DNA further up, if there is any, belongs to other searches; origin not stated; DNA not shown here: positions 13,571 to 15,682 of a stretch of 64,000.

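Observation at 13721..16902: oleC–oleD olefin-biosynthesis pair without adjacent oleA/oleB, and OleD with a ~130-aa poly-Asp/Glu tail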

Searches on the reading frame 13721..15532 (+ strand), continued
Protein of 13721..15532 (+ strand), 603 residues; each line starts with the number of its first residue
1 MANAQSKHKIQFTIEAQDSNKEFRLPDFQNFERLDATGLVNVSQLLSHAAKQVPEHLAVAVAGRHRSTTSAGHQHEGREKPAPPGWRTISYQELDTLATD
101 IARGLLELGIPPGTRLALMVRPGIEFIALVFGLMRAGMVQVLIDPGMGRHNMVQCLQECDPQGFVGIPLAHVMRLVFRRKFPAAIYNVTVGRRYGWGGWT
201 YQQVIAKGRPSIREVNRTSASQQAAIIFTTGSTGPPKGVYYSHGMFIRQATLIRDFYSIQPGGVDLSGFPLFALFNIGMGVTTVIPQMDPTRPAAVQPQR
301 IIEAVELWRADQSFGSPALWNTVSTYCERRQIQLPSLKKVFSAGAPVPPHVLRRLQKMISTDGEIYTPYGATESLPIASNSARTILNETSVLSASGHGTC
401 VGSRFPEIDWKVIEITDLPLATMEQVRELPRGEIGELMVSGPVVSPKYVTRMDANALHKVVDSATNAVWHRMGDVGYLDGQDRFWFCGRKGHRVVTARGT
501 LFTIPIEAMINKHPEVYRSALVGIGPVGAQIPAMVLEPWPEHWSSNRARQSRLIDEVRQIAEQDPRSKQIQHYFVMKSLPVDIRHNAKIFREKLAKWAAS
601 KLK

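Call 62: list_cluster_members(proteins=[P0248, P0252, P0310, P0345, P0352, P0359, P0270, P0314, P0253, P0243])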
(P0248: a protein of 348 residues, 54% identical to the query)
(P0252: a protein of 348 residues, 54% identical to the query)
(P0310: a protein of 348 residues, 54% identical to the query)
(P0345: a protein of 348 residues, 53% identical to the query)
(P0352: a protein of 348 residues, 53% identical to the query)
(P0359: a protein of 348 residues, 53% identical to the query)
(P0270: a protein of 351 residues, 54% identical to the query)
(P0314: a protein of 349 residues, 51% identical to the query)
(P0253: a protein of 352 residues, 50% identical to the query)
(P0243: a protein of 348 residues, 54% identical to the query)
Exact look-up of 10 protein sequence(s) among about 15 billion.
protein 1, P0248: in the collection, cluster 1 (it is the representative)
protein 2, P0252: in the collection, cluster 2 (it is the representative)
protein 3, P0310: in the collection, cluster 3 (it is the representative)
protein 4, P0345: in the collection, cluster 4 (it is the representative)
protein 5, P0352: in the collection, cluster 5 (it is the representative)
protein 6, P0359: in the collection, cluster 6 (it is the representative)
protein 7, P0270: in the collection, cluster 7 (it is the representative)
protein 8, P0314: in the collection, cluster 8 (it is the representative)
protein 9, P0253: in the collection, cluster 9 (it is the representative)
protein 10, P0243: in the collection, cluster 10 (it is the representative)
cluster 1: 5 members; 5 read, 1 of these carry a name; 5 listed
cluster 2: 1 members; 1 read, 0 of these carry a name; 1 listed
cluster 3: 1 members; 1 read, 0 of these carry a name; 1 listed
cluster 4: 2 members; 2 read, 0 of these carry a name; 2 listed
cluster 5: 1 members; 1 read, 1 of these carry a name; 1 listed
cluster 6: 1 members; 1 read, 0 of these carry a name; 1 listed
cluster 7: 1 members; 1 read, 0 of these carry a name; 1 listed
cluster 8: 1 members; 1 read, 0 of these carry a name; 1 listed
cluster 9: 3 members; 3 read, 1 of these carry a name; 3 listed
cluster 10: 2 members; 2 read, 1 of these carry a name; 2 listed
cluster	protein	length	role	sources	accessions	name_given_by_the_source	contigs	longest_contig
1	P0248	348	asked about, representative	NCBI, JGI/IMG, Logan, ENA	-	-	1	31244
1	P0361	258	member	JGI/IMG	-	3-oxoacyl-[acyl-carrier-protein] synthase-3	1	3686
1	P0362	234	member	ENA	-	-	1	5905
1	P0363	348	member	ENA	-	-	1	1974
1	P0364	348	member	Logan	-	-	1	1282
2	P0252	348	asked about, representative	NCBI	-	-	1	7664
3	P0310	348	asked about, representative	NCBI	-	-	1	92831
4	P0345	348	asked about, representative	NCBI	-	-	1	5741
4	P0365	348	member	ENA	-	-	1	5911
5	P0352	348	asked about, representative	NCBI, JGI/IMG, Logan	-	3-oxoacyl-[acyl-carrier-protein] synthase III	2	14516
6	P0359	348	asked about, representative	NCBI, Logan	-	-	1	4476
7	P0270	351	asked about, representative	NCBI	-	-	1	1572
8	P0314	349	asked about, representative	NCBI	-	-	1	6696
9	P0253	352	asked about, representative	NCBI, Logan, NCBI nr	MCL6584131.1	MAG: 3-oxoacyl-ACP synthase III [bacterium] | 3-oxoacyl-ACP synthase III [bacterium]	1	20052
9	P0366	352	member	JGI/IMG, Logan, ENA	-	-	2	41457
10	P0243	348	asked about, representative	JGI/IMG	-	3-oxoacyl-[acyl-carrier-protein] synthase-3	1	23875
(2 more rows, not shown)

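Call 78: find_encoding_contigs(protein=P0310, flank=10000, max_places=1)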
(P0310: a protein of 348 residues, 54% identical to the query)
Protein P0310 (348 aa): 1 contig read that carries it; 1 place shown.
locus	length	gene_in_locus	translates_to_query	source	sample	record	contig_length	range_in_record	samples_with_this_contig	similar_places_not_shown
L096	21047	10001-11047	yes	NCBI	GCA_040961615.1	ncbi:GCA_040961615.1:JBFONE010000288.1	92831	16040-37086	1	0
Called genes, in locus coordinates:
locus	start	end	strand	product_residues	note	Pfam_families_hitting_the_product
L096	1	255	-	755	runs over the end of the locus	-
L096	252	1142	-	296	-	PF04542:Sigma70_r2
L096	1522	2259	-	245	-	-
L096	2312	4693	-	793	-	PF00069:Pkinase, PF07714:PK_Tyr_Ser-Thr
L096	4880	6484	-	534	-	-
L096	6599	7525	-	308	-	PF01370:Epimerase, PF05368:NmrA (weak), PF13460:NAD_binding_10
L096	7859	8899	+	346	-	PF02729:OTCace_N, PF00185:OTCace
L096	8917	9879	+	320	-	PF00696:AA_kinase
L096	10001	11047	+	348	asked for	PF08545:ACP_syn_III (weak), PF08541:ACP_syn_III_C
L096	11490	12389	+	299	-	PF00561:Abhydrolase_1, PF12146:Hydrolase_4, PF12697:Abhydrolase_6, PF00561:Abhydrolase_1 (weak)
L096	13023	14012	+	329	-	PF04055:Radical_SAM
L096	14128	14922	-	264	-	PF04474:DUF554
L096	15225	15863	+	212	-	-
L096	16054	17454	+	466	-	PF09594:GT87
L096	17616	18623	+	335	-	PF01336:tRNA_anti-codon (faint), PF01966:HD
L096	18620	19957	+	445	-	PF02347:GDC-P, PF00266:Aminotran_5 (weak)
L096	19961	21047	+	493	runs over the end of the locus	PF02347:GDC-P, PF00266:Aminotran_5 (weak), PF21478:GcvP2_C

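Call 81: search_protein_families(library=ncbifam, proteins=[L095:10001-11047:+, L095:11052-11921:+, L096:10001-11047:+, L096:11490-12389:+, L085:9129-9995:+, L078:3151-4032:+], max_evalue=1e-15)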
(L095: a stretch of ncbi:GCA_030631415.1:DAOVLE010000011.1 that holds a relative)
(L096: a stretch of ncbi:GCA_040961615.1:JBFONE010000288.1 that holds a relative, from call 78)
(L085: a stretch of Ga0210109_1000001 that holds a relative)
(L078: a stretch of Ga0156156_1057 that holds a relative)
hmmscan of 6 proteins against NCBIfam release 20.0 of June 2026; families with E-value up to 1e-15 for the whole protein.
L095:10001-11047:+ (348 aa): 5 families
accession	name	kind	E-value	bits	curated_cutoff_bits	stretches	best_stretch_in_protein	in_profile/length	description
NF006720.0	PRK09258.1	equivalog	1.7e-133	445.1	285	1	1-348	1-338/338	3-oxoacyl-ACP synthase III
NF006829.0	PRK09352.1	subfamily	1.1e-29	103.4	249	1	6-341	5-314/322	beta-ketoacyl-ACP synthase 3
NF004623.0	PRK05963.1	equivalog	5.7e-26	91.6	437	1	4-151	4-142/328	beta-ketoacyl-ACP synthase III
TIGR00747.1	fabH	subfamily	8.6e-25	87.5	292.1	1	8-158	5-147/322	beta-ketoacyl-ACP synthase III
NF005541.0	PRK07204.1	equivalog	8.9e-22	77.9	402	1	6-340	5-321/329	beta-ketoacyl-ACP synthase III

L095:11052-11921:+ (289 aa): 9 families
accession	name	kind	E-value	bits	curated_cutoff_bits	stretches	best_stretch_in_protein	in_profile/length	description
NF002938.0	PRK03592.1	equivalog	5.2e-51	173.7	241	1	12-288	8-289/298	haloalkane dehalogenase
NF002873.0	PRK03204.1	equivalog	7.9e-50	169.8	466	1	9-280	9-277/286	haloalkane dehalogenase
NF002043.0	PRK00870.1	subfamily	2.4e-48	165.1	265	1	12-287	17-297/302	haloalkane dehalogenase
TIGR03056.1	bchO_mg_che_rel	equivalog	3.9e-22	78.6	172.55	1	18-135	10-129/278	alpha/beta fold hydrolase BchO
NF050089.1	i_nPHAscl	equivalog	1.1e-21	77.2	300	1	26-139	9-122/288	intracellular short-chain-length polyhydroxyalkanoate depolymerase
NF045632.1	hydroxlase_HsaD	equivalog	1.8e-17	63.2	400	1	17-133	15-136/290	4,5:9,10-diseco-3-hydroxy-5,9,17-trioxoandrosta-1(10),2-diene-4-oate hydrolase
TIGR01250.1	pro_imino_pep_2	subfamily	1.9e-17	63.8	167.65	1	27-134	15-129/288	proline iminopeptidase-family hydrolase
NF011457.0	PRK14875.1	equivalog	1.7e-16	60.2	307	0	16-136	112-233/372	acetoin dehydrogenase dihydrolipoyllysine-residue acetyltransferase subunit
NF051488.1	bifunc_PcaDC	exception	2.5e-16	59.8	390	0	33-140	11-117/375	bifunctional 3-oxoadipate enol-lactonase/4-carboxymuconolactone decarboxylase PcaDC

L096:10001-11047:+ (348 aa): 5 families
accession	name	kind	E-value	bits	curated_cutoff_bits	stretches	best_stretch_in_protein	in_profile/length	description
NF006720.0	PRK09258.1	equivalog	1.3e-132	442.2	285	1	1-348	1-338/338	3-oxoacyl-ACP synthase III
NF006829.0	PRK09352.1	subfamily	2e-31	109.2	249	1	7-159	6-150/322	beta-ketoacyl-ACP synthase 3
NF004623.0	PRK05963.1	equivalog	1.2e-26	93.8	437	1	5-340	5-320/328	beta-ketoacyl-ACP synthase III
TIGR00747.1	fabH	subfamily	5.2e-24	84.9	292.1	1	8-340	5-314/322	beta-ketoacyl-ACP synthase III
NF005541.0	PRK07204.1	equivalog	8.2e-23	81.3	402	1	6-340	5-321/329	beta-ketoacyl-ACP synthase III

L096:11490-12389:+ (299 aa): 9 families
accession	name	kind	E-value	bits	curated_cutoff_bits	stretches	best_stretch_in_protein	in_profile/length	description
NF002873.0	PRK03204.1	equivalog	3.2e-52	177.6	466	1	1-283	1-280/286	haloalkane dehalogenase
NF002938.0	PRK03592.1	equivalog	1.9e-50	171.9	241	1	12-293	8-294/298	haloalkane dehalogenase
NF002043.0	PRK00870.1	subfamily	5.5e-42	144.2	265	1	12-290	17-300/302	haloalkane dehalogenase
NF050089.1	i_nPHAscl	equivalog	2.3e-21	76.1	300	1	26-139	9-122/288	intracellular short-chain-length polyhydroxyalkanoate depolymerase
TIGR02427.1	protocat_pcaD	equivalog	1.1e-18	67.6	255.85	1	49-148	28-127/251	3-oxoadipate enol-lactonase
TIGR03056.1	bchO_mg_che_rel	equivalog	1.1e-18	67.3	172.55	0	17-135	9-129/278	alpha/beta fold hydrolase BchO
NF051488.1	bifunc_PcaDC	exception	1.3e-18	67.3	390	0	37-148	15-126/375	bifunctional 3-oxoadipate enol-lactonase/4-carboxymuconolactone decarboxylase PcaDC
NF045632.1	hydroxlase_HsaD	equivalog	1.2e-17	63.8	400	0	16-133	14-136/290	4,5:9,10-diseco-3-hydroxy-5,9,17-trioxoandrosta-1(10),2-diene-4-oate hydrolase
TIGR01250.1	pro_imino_pep_2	subfamily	4.4e-17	62.6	167.65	1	29-134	17-129/288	proline iminopeptidase-family hydrolase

L085:9129-9995:+ (288 aa): 8 families
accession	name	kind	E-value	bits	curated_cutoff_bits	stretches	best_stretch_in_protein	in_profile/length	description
NF002938.0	PRK03592.1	equivalog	2.6e-48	164.9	241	1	11-285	12-292/298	haloalkane dehalogenase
NF002043.0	PRK00870.1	subfamily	2.4e-39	135.5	265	1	8-285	18-301/302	haloalkane dehalogenase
NF002873.0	PRK03204.1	equivalog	2.5e-39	135.3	466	1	2-279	7-282/286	haloalkane dehalogenase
NF050089.1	i_nPHAscl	equivalog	4.1e-18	65.4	300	0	19-130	7-118/288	intracellular short-chain-length polyhydroxyalkanoate depolymerase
TIGR03056.1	bchO_mg_che_rel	equivalog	5e-17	61.8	172.55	0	11-131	8-130/278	alpha/beta fold hydrolase BchO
NF045632.1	hydroxlase_HsaD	equivalog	1.6e-16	60.1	400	0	15-130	18-138/290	4,5:9,10-diseco-3-hydroxy-5,9,17-trioxoandrosta-1(10),2-diene-4-oate hydrolase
TIGR03611.1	RutD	equivalog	1.9e-16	60.3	238.5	1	25-130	9-114/258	pyrimidine utilization protein D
TIGR02427.1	protocat_pcaD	equivalog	6.4e-16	58.5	255.85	0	44-131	28-114/251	3-oxoadipate enol-lactonase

L078:3151-4032:+ (293 aa): 5 families
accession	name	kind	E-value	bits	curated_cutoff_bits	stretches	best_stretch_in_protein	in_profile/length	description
NF002873.0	PRK03204.1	equivalog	1.8e-52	178.5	466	1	9-282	9-278/286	haloalkane dehalogenase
NF002938.0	PRK03592.1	equivalog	1.2e-47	162.7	241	1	12-291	8-291/298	haloalkane dehalogenase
NF002043.0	PRK00870.1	subfamily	2.3e-42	145.5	265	1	12-291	17-300/302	haloalkane dehalogenase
NF050089.1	i_nPHAscl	equivalog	4.9e-21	75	300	1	28-135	11-118/288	intracellular short-chain-length polyhydroxyalkanoate depolymerase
TIGR01250.1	pro_imino_pep_2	subfamily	1.1e-17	64.5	167.65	1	29-136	19-131/288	proline iminopeptidase-family hydrolase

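Call 99: search_protein_families(library=pfam, proteins=[L023:8100-9047:+, L023:9084-10034:+, L023:11814-13220:+, L027:8017-8982:+, L027:8992-9921:+, L027:11841-13202:+, L023:7260-7946:-], max_evalue=0.001)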
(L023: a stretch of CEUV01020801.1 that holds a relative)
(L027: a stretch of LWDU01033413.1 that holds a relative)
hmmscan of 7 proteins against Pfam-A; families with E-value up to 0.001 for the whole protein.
L023:8100-9047:+ (315 aa): 1 family
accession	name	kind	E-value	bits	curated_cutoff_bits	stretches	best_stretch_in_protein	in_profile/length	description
PF02289.21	MCH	-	5.5e-122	407.3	25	1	3-312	2-311/311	Cyclohydrolase (MCH)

L023:9084-10034:+ (316 aa): 9 families
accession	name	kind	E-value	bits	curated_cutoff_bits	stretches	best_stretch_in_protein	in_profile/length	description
PF08443.16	RimK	-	1.3e-27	97.1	21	1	109-294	1-187/188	RimK-like ATP-grasp domain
PF02955.21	GSH-S_ATP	-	2.7e-12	46.9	23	1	126-258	12-152/175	Prokaryotic glutathione synthetase, ATP-grasp domain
PF14397.11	ATPgrasp_ST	-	2e-11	44.1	31.4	1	236-276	217-258/278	Sugar-transfer associated ATP-grasp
PF02655.19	ATP-grasp_3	-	1.5e-09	38.6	23.2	1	110-272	2-155/160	ATP-grasp domain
PF14398.11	ATPgrasp_YheCD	-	1e-07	31.9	26.8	0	126-167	29-69/255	YheC/D like ATP-grasp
PF07478.18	Dala_Dala_lig_C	-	3.1e-07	30.6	24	0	236-276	137-178/204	D-ala D-ala ligase C-terminus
PF13549.11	ATP-grasp_5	-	1.4e-05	25.1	27.6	1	115-152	15-52/221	ATP-grasp domain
PF02222.28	ATP-grasp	-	2.9e-05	24.2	27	1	119-194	3-79/179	ATP-grasp domain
PF08442.15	ATP-grasp_2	-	0.0003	20.9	29.5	1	112-165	4-62/202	ATP-grasp domain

L023:11814-13220:+ (468 aa): 1 family
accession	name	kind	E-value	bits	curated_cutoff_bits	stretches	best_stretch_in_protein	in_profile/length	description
PF14237.11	GYF_2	-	3.1e-11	43.3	25.8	1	5-54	1-50/50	GYF domain 2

L027:8017-8982:+ (321 aa): 1 family
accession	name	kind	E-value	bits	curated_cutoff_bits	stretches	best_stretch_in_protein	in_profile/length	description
PF02289.21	MCH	-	4.1e-119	397.9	25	1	5-314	2-311/311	Cyclohydrolase (MCH)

L027:8992-9921:+ (309 aa): 7 families
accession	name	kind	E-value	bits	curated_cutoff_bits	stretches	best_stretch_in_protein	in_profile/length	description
PF08443.16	RimK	-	4.2e-29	101.9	21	1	112-296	1-186/188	RimK-like ATP-grasp domain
PF02955.21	GSH-S_ATP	-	1.2e-10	41.6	23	1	129-260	12-151/175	Prokaryotic glutathione synthetase, ATP-grasp domain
PF14397.11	ATPgrasp_ST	-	2.8e-10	40.3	31.4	1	239-281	217-260/278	Sugar-transfer associated ATP-grasp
PF02655.19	ATP-grasp_3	-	7e-09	36.4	23.2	1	113-275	2-155/160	ATP-grasp domain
PF07478.18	Dala_Dala_lig_C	-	1.5e-06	28.3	24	1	135-279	21-178/204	D-ala D-ala ligase C-terminus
PF14398.11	ATPgrasp_YheCD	-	1.9e-05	24.5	26.8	0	129-170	29-69/255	YheC/D like ATP-grasp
PF02222.28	ATP-grasp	-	3.1e-05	24.1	27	1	121-207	2-88/179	ATP-grasp domain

L027:11841-13202:+ (453 aa): 1 family
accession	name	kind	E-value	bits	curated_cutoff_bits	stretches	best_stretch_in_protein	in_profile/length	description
PF14237.11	GYF_2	-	4.4e-10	39.6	25.8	1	5-54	1-50/50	GYF domain 2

L023:7260-7946:- (228 aa): 3 families
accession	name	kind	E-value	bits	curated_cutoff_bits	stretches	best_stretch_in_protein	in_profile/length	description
PF02742.21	Fe_dep_repr_C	-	3.4e-31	107.5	27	1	72-141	1-70/70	Iron dependent repressor, metal binding and dimerisation domain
PF01325.25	Fe_dep_repress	-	3.5e-12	46.8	26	1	12-69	5-60/60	Iron dependent repressor, N-terminal DNA binding domain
PF04023.20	FeoA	-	0.00015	22.2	23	1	155-223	4-73/74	FeoA domain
